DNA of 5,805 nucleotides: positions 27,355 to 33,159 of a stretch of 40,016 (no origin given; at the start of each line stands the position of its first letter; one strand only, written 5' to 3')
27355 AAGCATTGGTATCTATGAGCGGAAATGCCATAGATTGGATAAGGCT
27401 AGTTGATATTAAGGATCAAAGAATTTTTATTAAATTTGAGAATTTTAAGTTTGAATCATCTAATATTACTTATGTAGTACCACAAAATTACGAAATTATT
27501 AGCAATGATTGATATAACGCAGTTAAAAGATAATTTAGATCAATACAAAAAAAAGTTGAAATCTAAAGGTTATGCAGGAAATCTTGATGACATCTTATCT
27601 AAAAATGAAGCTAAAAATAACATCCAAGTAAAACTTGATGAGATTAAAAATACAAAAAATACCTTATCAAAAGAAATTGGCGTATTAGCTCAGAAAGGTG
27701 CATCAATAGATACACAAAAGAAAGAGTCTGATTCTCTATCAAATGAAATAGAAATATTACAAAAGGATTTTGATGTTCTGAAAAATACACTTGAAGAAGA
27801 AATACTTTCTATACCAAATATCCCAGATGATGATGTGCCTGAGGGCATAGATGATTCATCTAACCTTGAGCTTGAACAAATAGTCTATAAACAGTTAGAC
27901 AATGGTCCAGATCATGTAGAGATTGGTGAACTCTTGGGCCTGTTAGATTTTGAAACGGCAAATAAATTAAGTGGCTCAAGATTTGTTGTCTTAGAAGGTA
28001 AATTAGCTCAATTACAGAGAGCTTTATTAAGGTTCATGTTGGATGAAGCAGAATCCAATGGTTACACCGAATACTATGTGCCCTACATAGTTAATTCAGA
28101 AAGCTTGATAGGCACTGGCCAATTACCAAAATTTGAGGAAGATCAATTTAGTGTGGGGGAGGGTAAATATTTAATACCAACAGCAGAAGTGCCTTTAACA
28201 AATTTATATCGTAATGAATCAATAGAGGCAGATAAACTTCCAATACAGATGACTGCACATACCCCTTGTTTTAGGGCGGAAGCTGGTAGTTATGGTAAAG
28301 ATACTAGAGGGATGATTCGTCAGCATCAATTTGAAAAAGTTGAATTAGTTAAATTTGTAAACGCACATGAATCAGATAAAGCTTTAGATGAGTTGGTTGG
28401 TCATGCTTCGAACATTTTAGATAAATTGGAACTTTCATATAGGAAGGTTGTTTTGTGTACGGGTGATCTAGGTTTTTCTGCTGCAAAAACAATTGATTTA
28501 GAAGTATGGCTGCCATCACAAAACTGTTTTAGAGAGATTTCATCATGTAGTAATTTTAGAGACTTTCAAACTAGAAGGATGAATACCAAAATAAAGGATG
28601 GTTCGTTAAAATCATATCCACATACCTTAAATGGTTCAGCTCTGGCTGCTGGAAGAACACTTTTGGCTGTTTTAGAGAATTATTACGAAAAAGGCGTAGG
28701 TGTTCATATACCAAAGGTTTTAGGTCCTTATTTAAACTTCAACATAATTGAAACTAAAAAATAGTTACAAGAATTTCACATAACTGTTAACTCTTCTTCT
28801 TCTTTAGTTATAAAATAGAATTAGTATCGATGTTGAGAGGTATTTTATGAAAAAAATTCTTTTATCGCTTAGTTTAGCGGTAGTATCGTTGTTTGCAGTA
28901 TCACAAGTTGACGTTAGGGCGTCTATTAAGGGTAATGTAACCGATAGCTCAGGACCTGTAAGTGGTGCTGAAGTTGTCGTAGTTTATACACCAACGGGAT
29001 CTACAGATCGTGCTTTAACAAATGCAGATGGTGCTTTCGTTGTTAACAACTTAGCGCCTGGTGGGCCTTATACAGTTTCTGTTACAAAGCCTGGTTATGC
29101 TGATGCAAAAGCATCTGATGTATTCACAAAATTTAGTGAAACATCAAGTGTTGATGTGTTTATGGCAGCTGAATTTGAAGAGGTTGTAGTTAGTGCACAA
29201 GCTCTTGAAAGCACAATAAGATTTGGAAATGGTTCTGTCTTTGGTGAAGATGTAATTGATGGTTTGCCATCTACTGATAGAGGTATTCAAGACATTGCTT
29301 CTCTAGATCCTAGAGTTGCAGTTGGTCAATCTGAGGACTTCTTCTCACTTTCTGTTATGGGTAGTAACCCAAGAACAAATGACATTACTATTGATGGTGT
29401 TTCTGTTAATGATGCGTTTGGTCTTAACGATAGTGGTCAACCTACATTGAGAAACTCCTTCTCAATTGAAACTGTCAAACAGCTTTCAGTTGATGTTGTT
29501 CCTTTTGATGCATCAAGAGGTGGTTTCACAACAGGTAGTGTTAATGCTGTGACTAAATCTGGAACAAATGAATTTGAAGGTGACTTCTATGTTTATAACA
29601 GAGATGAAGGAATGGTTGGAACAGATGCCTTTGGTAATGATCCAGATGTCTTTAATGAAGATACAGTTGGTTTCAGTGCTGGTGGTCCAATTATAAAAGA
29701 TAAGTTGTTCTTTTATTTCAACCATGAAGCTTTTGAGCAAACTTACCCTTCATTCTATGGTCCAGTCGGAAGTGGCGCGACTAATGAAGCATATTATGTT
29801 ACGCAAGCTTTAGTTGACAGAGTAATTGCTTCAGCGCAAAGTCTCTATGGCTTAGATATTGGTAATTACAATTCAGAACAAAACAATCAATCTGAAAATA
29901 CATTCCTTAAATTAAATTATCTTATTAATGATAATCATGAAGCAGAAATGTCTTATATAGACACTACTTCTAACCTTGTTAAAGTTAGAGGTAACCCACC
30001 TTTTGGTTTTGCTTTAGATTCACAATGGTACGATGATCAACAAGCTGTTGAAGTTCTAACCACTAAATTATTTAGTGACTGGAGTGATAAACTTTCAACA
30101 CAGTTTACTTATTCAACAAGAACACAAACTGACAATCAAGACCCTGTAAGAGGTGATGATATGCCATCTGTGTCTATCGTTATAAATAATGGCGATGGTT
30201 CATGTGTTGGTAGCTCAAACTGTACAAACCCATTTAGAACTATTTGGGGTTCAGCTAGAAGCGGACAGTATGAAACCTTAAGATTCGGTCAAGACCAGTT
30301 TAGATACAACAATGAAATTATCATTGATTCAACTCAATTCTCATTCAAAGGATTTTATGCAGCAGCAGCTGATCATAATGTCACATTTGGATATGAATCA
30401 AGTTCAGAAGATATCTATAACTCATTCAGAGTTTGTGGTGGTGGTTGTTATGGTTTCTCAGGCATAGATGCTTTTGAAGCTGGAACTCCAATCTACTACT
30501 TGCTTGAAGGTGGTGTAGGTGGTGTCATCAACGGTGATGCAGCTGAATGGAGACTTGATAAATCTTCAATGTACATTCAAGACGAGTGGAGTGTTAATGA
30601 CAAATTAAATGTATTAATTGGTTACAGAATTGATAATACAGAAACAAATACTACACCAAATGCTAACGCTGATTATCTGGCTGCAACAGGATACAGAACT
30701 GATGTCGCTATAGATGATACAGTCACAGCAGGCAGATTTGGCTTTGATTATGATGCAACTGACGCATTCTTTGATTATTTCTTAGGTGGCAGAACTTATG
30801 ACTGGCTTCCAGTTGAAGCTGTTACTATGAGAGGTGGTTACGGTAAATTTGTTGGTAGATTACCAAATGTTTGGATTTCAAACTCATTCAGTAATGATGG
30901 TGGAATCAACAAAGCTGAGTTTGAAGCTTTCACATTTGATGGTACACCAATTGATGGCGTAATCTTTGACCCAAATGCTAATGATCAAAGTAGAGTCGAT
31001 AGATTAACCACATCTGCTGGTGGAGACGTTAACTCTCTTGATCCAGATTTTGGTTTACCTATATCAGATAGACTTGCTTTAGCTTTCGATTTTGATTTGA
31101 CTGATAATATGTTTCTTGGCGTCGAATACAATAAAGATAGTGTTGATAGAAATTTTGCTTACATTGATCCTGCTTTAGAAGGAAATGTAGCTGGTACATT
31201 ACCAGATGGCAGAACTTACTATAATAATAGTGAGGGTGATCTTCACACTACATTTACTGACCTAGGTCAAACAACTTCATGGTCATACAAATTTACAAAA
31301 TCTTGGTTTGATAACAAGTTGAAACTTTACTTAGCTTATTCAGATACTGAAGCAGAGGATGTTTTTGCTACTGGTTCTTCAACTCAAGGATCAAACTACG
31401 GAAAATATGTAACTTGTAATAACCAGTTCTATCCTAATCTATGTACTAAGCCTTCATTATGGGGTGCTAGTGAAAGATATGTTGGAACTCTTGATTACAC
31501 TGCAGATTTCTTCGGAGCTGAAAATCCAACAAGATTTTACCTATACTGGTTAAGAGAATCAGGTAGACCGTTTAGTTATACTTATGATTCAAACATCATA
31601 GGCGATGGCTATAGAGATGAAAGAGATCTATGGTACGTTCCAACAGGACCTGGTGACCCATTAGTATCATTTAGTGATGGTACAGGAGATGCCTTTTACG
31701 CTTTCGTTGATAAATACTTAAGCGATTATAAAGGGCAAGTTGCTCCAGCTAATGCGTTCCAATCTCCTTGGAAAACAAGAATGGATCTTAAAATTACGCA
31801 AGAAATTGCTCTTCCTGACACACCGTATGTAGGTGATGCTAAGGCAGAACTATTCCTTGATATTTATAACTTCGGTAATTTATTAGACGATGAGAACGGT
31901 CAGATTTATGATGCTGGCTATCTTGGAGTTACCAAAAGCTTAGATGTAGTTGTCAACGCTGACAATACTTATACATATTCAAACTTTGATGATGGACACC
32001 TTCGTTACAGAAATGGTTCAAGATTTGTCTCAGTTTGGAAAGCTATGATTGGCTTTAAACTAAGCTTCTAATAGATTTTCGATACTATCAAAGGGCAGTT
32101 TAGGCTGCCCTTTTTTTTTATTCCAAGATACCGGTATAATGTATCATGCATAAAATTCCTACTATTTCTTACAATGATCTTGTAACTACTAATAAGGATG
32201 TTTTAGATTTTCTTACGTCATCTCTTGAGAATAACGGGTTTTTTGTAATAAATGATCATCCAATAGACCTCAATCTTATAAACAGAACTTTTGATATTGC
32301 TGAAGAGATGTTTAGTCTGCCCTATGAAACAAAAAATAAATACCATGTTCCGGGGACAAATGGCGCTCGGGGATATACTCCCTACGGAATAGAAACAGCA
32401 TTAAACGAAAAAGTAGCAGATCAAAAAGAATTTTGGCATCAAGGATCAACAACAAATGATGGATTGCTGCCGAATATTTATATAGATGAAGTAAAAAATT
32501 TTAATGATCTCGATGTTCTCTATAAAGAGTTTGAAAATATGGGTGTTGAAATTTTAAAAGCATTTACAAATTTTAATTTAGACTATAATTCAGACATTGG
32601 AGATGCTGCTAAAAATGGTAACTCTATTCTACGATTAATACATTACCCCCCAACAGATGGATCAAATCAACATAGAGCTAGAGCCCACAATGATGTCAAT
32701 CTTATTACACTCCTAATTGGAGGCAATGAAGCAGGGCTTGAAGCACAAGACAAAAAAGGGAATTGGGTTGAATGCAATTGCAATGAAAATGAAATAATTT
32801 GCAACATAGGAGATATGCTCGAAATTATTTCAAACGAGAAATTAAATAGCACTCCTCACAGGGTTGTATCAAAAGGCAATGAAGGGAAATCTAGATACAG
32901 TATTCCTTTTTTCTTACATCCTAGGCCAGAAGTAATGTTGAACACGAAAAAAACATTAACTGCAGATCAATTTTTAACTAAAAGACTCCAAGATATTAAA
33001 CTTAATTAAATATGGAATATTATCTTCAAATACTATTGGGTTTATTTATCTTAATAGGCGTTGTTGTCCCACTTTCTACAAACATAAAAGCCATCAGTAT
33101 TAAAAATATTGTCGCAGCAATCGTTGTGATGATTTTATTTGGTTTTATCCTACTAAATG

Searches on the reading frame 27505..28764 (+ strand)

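Call 54: search_protein_families(library=pfam, proteins=[window:27505-28764:+], max_evalue=0.0001)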
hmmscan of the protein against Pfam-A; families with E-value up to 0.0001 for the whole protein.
window:27505-28764:+ (419 aa): 2 families
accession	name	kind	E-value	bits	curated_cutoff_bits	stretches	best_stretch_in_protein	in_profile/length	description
PF00587.30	tRNA-synt_2b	-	9.8e-39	133.7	29.3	1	219-393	9-179/179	tRNA synthetase class II core domain (G, H, P, S and T)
PF02403.27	Seryl_tRNA_N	-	8.9e-20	71.4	28.2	1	1-107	1-108/108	Seryl-tRNA synthetase N-terminal domain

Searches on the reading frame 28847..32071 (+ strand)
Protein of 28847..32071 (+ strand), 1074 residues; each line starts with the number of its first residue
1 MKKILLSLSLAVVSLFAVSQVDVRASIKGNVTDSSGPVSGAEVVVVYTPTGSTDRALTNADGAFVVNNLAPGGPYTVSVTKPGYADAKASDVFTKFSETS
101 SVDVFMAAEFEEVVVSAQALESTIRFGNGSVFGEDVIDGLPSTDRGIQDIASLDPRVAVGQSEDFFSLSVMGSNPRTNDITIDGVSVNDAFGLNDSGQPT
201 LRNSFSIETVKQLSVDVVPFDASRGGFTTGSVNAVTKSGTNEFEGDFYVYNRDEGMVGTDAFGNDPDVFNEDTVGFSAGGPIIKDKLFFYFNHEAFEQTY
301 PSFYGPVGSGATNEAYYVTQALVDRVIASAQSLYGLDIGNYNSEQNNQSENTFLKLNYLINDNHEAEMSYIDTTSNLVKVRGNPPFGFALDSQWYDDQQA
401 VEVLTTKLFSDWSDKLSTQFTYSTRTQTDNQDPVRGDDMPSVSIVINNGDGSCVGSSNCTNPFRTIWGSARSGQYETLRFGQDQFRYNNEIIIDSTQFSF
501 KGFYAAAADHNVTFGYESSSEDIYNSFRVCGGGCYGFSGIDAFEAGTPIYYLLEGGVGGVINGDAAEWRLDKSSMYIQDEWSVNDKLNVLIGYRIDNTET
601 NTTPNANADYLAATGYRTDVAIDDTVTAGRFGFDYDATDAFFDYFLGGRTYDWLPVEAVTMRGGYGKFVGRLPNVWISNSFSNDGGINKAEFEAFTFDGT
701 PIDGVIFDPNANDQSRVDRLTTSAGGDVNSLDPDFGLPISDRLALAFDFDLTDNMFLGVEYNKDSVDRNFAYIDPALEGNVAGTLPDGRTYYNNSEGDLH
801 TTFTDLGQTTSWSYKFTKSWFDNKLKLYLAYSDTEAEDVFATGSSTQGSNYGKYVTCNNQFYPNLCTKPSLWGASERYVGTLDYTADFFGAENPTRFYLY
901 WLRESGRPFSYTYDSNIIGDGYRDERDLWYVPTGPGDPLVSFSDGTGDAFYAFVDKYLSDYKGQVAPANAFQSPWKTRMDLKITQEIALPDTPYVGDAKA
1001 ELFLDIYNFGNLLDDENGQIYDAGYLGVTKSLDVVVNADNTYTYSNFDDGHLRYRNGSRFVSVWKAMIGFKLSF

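Call 54: search_protein_families(library=pfam, proteins=[window:28847-32071:+], max_evalue=0.0001)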
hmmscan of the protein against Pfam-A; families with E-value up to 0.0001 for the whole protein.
window:28847-32071:+ (1074 aa): 3 families
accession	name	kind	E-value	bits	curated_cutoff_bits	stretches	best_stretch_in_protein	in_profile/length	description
PF25183.1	OMP_b-brl_4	-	5e-22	78.6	30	2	235-300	1-69/838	Outer membrane beta barrel domain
PF13620.12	CarboxypepD_reg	-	1e-16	61.5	32.3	1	26-105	1-80/82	Carboxypeptidase regulatory-like domain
PF13715.12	CarbopepD_reg_2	-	1e-06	29.1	32.2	1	27-115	1-88/88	CarboxypepD_reg-like domain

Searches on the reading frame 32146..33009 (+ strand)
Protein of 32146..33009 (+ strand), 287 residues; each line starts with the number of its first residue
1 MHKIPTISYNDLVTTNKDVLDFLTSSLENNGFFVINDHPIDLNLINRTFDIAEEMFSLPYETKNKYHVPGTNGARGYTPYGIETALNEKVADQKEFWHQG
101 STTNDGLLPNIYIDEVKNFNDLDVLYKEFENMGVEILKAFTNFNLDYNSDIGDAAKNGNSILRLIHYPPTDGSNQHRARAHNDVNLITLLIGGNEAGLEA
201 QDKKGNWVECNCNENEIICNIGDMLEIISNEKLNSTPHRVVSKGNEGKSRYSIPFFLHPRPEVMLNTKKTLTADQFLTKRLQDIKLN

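Call 27: search_protein_families(library=pfam, proteins=[window:32146-33009:+], max_evalue=0.01)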
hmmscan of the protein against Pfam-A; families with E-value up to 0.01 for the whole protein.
window:32146-33009:+ (287 aa): 2 families
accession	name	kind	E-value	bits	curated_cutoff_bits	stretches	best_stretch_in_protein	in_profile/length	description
PF03171.26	2OG-FeII_Oxy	-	4.9e-23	81.8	23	1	159-259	2-101/101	2OG-Fe(II) oxygenase superfamily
PF14226.12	DIOX_N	-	8.3e-18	65.6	27.3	1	4-102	1-97/117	non-haem dioxygenase in morphine synthesis N-terminal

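Call 83: search_solved_structures(query=window:32146-33006:+, max_evalue=0.00001)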
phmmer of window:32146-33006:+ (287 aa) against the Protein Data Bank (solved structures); distinct sequences matched with E-value up to 0.00001: 49.
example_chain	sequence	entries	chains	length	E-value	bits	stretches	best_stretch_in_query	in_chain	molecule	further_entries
3oox_A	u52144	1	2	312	6.3e-51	176.5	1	23-286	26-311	putative 2OG-Fe(II) oxygenase family protein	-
3on7_A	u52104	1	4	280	4.9e-36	127.6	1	23-284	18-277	Oxidoreductase, iron/ascorbate family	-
9ovh_A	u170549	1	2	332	6.6e-24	87.8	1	4-262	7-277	2-oxoglutarate-dependent ethylene/succinate-forming enzyme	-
5c3o_A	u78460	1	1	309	1.5e-17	67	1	25-261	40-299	Thymine dioxygenase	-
5c3p_A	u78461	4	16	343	1.7e-17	66.8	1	25-262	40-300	Thymine dioxygenase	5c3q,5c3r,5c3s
9gi5_A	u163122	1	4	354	4.5e-16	62.1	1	18-258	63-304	Os06g0176700 protein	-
6jyv_A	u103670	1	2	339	8.3e-16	61.3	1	26-260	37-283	Probable iron/ascorbate oxidoreductase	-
8x6q_A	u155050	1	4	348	2e-15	60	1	18-252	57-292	HPPD Inhibitor Sensitive 1-like 1 protein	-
8x7d_A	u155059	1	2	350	2.1e-15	60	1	18-252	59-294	HPPD Inhibitor Sensitive 1-like 1 protein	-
4xae_A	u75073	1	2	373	6.8e-15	58.3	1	19-266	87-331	Feruloyl CoA ortho-hydroxylase 1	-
8y4u_A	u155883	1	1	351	7.5e-15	58.1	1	23-254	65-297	Fe(II)/2-oxoglutarate-dependent oxygenase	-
8s7b_A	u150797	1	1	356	7.8e-15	58.1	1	23-254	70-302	Fe(II)/2-oxoglutarate-dependent oxygenase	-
9ig3_A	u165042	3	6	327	9.6e-15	57.8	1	18-261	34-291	2-oxoglutarate-dependent dioxygenase traH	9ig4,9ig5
8etn_A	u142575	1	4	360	3.5e-14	55.9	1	23-254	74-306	Tri-Ketone Dioxygenase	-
8cve_A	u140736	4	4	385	9.8e-14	54.5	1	14-271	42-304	Hyoscyamine 6-beta-hydroxylase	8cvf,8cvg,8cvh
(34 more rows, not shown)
